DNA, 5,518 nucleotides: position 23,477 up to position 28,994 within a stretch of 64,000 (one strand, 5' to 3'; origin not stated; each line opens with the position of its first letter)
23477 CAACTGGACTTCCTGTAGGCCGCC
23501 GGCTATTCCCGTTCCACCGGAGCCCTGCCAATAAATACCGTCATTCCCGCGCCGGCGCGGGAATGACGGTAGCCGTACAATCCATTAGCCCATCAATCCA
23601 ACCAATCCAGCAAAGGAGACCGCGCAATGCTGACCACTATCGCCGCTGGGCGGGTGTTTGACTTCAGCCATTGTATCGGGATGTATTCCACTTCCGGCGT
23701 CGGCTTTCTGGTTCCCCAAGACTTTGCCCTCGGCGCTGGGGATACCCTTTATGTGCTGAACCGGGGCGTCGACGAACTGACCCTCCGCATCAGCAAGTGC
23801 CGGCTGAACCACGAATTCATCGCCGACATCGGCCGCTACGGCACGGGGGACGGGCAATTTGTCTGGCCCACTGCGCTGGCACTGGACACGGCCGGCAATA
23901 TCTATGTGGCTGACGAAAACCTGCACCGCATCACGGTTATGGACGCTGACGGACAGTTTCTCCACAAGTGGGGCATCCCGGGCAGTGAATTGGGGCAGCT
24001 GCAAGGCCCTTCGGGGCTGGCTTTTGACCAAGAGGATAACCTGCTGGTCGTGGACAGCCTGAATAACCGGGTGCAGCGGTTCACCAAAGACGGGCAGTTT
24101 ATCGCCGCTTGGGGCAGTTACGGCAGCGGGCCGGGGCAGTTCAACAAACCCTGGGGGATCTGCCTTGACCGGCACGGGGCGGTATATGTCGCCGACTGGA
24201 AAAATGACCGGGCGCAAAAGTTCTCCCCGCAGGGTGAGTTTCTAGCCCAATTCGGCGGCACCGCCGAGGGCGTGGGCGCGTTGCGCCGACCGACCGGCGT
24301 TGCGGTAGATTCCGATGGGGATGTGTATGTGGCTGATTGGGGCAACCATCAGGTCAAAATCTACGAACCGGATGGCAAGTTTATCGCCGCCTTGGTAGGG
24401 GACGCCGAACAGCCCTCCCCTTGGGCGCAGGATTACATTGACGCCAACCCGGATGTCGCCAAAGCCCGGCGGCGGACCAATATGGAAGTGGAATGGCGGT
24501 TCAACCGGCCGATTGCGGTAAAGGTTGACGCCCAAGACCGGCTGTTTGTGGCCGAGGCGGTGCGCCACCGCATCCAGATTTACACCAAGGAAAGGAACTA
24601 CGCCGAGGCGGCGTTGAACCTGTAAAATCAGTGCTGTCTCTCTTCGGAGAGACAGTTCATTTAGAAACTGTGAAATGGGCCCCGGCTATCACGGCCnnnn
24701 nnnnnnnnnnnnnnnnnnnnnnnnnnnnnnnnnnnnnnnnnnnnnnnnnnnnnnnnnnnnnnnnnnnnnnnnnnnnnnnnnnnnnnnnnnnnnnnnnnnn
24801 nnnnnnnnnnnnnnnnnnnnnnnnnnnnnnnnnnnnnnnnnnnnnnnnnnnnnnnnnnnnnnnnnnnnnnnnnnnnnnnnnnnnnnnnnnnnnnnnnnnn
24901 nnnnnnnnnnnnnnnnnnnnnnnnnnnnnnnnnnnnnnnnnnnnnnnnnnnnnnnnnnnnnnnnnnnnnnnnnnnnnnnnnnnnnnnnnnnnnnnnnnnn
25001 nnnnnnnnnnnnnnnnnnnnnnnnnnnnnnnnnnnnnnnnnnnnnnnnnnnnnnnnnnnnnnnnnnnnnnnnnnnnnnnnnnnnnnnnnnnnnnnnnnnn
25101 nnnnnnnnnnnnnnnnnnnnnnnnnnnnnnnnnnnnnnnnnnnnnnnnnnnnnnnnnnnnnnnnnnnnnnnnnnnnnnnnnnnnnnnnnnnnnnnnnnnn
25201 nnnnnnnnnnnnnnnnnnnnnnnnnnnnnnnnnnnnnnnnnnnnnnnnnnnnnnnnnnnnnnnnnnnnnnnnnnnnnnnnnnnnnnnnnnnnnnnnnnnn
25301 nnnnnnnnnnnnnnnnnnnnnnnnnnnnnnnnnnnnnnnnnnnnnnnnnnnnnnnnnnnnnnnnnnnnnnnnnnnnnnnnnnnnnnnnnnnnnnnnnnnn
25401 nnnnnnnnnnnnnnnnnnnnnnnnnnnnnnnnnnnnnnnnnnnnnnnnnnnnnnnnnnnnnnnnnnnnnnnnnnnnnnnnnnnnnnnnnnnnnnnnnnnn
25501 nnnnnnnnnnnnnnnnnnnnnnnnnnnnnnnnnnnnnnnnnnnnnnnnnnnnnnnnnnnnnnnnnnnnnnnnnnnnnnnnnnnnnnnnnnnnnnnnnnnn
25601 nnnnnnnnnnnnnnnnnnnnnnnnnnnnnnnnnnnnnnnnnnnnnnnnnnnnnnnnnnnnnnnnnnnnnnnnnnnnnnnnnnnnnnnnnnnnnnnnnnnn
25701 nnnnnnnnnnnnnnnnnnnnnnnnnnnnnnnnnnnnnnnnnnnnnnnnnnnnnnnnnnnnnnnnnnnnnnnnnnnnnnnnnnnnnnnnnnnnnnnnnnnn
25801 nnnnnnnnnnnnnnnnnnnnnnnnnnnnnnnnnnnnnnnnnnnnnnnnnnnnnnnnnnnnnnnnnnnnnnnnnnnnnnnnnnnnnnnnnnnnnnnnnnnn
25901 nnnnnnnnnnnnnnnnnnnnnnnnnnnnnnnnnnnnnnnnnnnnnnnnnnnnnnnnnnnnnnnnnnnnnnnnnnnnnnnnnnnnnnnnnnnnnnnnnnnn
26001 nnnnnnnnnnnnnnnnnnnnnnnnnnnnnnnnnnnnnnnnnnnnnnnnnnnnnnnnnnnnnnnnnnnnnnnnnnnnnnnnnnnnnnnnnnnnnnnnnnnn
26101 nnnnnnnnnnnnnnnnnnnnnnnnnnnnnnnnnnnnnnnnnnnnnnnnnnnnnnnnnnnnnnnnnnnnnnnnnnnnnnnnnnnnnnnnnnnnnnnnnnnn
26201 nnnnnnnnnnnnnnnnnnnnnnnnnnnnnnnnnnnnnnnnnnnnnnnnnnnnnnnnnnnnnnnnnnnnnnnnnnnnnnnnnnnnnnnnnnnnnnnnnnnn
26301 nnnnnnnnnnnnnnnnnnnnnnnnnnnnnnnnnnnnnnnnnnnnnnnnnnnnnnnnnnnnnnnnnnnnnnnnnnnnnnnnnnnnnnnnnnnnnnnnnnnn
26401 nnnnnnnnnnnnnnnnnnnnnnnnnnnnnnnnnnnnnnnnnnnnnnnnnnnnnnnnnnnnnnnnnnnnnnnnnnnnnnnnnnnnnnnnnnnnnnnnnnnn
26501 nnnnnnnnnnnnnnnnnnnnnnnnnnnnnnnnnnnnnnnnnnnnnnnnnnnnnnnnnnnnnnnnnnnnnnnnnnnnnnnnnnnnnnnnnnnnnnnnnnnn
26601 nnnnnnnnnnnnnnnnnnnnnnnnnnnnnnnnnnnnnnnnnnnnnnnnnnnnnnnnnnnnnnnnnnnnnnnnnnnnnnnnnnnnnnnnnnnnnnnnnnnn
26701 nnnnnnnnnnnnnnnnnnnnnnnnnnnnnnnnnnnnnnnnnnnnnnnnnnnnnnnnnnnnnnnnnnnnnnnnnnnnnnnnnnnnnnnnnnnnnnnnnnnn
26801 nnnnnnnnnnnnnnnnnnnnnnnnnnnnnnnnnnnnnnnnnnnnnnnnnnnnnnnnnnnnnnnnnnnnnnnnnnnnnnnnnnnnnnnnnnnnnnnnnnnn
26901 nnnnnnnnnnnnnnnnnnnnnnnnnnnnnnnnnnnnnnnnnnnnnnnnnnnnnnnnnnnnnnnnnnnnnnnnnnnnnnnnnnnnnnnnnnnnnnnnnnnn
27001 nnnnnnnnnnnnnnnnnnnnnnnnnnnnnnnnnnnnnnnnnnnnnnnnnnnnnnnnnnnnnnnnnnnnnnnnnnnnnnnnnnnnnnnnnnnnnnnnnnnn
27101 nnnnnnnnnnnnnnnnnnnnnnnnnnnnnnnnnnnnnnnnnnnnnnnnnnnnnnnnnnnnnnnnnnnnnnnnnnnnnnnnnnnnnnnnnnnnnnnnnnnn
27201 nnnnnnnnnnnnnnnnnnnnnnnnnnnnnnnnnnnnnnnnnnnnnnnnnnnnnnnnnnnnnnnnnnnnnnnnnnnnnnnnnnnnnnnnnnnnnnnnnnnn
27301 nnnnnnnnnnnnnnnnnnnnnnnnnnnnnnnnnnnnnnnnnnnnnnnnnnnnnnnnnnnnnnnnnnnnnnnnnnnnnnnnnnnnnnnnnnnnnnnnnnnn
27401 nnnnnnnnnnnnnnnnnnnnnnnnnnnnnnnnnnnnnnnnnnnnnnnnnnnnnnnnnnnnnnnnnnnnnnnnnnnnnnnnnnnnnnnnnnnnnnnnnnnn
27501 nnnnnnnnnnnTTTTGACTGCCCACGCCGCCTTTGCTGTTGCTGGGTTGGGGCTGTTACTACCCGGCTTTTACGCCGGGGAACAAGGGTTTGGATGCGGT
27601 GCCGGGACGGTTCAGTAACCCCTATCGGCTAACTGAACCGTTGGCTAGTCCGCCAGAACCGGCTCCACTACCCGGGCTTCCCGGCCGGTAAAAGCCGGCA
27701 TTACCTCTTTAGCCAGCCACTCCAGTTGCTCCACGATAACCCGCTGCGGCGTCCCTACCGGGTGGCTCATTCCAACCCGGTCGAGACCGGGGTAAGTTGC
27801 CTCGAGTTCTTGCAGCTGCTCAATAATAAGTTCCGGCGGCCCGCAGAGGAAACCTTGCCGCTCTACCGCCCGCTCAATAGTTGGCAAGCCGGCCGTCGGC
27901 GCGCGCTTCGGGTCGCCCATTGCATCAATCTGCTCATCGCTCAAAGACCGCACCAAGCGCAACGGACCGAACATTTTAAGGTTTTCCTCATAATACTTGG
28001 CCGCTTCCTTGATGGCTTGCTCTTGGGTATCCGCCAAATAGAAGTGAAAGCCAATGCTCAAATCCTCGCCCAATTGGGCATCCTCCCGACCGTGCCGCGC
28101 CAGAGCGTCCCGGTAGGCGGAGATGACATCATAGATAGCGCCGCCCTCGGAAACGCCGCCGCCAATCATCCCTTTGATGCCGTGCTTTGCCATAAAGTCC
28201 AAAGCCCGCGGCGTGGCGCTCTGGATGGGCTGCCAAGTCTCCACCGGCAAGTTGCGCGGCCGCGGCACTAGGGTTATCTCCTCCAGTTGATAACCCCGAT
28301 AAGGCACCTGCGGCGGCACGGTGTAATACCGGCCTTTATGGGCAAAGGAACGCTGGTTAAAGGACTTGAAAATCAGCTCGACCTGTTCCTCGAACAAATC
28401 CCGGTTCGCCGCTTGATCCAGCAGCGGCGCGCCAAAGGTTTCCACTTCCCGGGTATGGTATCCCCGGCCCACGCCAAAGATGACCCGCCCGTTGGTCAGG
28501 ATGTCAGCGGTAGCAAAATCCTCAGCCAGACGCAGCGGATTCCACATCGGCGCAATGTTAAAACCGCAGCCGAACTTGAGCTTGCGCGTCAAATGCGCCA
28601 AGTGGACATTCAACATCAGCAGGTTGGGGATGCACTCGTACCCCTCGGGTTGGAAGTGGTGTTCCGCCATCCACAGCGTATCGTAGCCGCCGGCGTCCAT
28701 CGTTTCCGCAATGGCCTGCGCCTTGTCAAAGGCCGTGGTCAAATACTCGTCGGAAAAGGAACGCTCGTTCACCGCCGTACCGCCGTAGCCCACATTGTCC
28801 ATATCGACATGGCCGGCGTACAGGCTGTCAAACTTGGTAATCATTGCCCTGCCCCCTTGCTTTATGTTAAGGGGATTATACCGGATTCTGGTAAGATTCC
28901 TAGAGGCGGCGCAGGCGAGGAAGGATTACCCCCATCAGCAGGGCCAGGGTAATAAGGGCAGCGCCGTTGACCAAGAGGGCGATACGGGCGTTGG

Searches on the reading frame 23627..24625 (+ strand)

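Call 39: search_protein_families(library=pfam, proteins=[window:23627-24625:+], max_evalue=0.00001)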
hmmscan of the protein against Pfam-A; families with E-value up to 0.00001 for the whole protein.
window:23627-24625:+ (332 aa): 8 families
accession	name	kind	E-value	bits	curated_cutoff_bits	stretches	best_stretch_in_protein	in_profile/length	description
PF01436.27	NHL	-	2.9e-39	131.6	20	1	219-246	1-28/28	NHL repeat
PF08450.18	SGL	-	8.9e-18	65.2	26.3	1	124-207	132-218/246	SMP-30/Gluconolactonase/LRE-like region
PF17170.10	DUF5128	-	2.6e-12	47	22.9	1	136-206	53-125/321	6-bladed beta-propeller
PF06739.17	SBBP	-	1.7e-09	37.9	20.5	0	208-236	5-29/38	Beta-propeller repeat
PF24684.1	Vgb_lyase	-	2.7e-08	33.4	50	1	80-237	140-282/290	Virginiamycin B lyase family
PF13449.12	Phytase-like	-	2.5e-07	31.3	27.6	0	83-119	72-108/284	Esterase-like activity of phytase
PF25021.1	TEN_NHL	-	5e-07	29.5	27.1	0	218-245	140-165/357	Teneurin NHL domain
PF22701.2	Mala_s_1-like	-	3.4e-06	27.4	27.5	0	83-142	92-146/195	Mal s 1 allergenic protein-like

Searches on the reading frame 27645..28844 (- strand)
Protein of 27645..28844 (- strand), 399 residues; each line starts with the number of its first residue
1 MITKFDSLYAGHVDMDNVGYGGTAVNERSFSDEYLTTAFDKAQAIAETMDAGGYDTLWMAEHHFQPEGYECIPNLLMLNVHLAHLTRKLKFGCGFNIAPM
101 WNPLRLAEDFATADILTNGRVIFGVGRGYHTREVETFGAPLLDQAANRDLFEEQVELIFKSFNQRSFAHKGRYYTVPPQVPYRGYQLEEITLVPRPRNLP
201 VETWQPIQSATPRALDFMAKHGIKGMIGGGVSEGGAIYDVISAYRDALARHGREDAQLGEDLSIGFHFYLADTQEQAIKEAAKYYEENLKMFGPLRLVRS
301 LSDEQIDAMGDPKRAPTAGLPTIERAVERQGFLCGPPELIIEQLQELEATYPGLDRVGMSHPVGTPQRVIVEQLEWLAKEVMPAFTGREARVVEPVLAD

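Call 39: search_protein_families(library=pfam, proteins=[window:27645-28844:-], max_evalue=0.00001)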
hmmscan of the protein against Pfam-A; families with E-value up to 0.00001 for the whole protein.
window:27645-28844:- (399 aa): 1 family
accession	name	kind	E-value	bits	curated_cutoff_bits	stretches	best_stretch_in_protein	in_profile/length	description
PF00296.26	Bac_luciferase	-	4.2e-45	154.9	27.9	1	35-350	17-310/314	Luciferase-like monooxygenase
